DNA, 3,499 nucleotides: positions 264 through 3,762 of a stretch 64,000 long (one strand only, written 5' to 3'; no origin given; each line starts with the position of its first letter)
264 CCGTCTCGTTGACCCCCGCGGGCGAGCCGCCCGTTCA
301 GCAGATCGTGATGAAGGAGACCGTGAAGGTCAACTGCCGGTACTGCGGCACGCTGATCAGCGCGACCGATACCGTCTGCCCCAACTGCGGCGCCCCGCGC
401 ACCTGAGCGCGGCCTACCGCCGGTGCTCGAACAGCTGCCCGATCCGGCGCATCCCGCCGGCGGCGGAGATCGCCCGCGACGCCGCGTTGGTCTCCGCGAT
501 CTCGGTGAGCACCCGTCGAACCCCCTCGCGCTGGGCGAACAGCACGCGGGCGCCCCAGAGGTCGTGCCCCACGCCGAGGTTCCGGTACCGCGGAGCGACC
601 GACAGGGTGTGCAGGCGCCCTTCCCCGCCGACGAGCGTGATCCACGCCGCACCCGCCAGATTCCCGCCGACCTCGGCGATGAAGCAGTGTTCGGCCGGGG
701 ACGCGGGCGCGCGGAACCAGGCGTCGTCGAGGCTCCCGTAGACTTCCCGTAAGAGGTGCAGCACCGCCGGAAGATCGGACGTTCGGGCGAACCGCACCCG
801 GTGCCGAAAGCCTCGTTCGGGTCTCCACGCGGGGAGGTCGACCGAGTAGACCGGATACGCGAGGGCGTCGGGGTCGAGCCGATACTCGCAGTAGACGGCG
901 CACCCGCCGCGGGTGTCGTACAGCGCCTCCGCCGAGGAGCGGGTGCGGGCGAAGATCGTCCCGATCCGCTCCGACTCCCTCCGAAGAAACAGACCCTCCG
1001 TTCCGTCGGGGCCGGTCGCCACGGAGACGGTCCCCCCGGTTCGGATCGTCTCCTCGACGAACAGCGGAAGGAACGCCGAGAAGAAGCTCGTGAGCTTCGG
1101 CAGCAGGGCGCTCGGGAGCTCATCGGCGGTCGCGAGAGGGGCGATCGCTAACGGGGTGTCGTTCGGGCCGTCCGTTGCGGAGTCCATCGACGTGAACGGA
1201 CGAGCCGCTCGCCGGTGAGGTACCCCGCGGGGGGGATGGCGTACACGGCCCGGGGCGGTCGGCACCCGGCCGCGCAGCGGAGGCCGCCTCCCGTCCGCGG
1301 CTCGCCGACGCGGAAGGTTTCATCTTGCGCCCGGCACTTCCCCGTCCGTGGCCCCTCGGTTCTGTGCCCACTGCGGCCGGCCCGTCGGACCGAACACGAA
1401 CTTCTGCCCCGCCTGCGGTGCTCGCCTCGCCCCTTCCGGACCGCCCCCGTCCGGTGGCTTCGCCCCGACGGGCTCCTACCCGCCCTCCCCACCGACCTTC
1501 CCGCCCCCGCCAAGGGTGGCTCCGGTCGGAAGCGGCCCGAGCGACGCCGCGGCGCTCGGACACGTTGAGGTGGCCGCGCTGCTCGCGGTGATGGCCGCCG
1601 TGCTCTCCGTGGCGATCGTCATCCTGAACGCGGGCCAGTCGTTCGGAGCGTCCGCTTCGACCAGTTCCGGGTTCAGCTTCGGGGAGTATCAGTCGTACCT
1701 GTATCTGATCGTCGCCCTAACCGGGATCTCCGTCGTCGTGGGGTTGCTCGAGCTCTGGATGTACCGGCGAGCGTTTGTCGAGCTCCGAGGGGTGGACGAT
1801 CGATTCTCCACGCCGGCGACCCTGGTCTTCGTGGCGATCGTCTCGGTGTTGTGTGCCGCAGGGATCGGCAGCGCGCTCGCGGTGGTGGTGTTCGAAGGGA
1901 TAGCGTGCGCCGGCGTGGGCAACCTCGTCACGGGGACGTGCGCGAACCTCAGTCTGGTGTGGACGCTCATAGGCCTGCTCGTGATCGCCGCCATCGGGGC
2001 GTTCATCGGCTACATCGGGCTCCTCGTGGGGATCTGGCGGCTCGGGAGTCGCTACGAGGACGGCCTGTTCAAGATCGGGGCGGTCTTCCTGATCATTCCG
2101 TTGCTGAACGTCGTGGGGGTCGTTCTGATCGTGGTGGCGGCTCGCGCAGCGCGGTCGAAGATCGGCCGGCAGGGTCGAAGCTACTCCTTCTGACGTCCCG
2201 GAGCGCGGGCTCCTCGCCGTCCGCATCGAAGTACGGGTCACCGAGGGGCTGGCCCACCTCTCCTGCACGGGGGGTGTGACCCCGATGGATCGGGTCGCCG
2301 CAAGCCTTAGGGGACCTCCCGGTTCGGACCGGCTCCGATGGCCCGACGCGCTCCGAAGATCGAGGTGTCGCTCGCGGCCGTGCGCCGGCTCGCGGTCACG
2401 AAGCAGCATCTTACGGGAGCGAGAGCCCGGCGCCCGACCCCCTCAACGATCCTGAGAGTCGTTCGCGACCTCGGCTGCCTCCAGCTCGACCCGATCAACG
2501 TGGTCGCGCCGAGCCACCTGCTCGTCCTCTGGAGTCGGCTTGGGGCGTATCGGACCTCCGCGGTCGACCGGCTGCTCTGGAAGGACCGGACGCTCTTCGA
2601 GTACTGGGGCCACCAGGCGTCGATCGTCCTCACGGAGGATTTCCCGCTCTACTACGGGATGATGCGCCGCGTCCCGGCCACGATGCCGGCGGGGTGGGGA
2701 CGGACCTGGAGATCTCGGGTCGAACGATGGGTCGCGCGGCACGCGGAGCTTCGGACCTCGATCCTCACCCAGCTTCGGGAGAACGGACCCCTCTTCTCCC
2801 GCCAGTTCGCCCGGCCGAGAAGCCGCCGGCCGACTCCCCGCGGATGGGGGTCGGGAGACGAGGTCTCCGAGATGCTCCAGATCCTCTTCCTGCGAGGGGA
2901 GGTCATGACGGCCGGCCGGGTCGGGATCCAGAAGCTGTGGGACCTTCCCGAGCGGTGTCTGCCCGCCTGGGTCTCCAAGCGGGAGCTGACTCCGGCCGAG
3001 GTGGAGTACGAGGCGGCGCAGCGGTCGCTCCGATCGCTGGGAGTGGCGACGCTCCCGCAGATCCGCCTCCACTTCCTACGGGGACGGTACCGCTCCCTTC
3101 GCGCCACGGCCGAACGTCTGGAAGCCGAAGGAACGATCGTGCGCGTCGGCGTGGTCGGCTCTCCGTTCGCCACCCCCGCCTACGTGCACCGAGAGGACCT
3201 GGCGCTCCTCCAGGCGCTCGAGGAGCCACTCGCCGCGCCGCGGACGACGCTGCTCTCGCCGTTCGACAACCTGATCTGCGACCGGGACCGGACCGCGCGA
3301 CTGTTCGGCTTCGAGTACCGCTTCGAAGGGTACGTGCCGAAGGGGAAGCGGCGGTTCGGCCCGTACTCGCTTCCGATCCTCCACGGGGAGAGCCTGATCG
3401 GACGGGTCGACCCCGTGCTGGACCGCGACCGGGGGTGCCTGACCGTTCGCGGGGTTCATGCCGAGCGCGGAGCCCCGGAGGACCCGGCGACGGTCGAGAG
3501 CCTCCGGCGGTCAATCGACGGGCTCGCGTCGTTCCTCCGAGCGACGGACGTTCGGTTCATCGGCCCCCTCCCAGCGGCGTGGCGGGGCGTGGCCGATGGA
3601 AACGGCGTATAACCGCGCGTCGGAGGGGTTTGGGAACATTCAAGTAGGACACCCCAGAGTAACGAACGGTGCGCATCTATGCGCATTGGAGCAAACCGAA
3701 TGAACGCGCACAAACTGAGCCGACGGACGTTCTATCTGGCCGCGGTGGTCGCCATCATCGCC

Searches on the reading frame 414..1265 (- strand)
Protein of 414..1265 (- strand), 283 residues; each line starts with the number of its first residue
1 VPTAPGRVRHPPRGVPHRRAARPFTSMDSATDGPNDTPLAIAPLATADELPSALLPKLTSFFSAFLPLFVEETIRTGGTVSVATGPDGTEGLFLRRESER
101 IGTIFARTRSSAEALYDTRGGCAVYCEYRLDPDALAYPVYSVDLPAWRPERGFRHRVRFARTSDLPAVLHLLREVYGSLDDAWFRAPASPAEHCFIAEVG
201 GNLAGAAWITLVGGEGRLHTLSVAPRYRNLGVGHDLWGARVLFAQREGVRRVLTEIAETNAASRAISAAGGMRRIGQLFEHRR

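Call 101: search_protein_families(library=pfam, proteins=[window:414-1265:-], max_evalue=0.001)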
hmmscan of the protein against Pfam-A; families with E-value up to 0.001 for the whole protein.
window:414-1265:- (283 aa): 3 families
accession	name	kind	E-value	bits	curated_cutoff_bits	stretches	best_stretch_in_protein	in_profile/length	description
PF00583.31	Acetyltransf_1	-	4.2e-11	43.6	20.7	1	187-265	28-109/116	Acetyltransferase (GNAT) family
PF13508.13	Acetyltransf_7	-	9.9e-07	29.5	27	1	191-255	2-66/84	Acetyltransferase (GNAT) domain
PF13673.13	Acetyltransf_10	-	4.5e-05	23.9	23.6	1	189-261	28-97/128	Acetyltransferase (GNAT) domain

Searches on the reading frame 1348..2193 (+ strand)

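Call 101: search_protein_families(library=pfam, proteins=[window:1348-2193:+], max_evalue=0.001)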
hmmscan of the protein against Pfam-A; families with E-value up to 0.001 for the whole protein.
window:1348-2193:+ (281 aa): 4 families
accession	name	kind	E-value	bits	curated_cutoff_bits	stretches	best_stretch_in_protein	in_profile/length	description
PF06157.16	DUF973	-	6e-12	45.8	26.4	1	73-271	8-199/309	Protein of unknown function (DUF973)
PF13240.11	Zn_Ribbon_1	-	4e-07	30.1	25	1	5-27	1-23/23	zinc-ribbon domain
PF12773.13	DZR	-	5.8e-05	23.6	27.3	1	4-24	25-45/45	Double zinc ribbon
PF24460.1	DUF7575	-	0.00084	19.1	28.5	0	6-27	6-27/28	Domain of unknown function (DUF7575)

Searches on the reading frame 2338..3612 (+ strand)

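Call 101: search_protein_families(library=pfam, proteins=[window:2338-3612:+], max_evalue=0.001)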
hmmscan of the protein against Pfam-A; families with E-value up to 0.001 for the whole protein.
window:2338-3612:+ (424 aa): 1 family
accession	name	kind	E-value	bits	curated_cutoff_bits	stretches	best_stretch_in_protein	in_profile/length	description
PF06224.18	AlkZ-like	-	3.9e-59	201.4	25.9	1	42-397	1-327/329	DNA glycosylase AlkZ-like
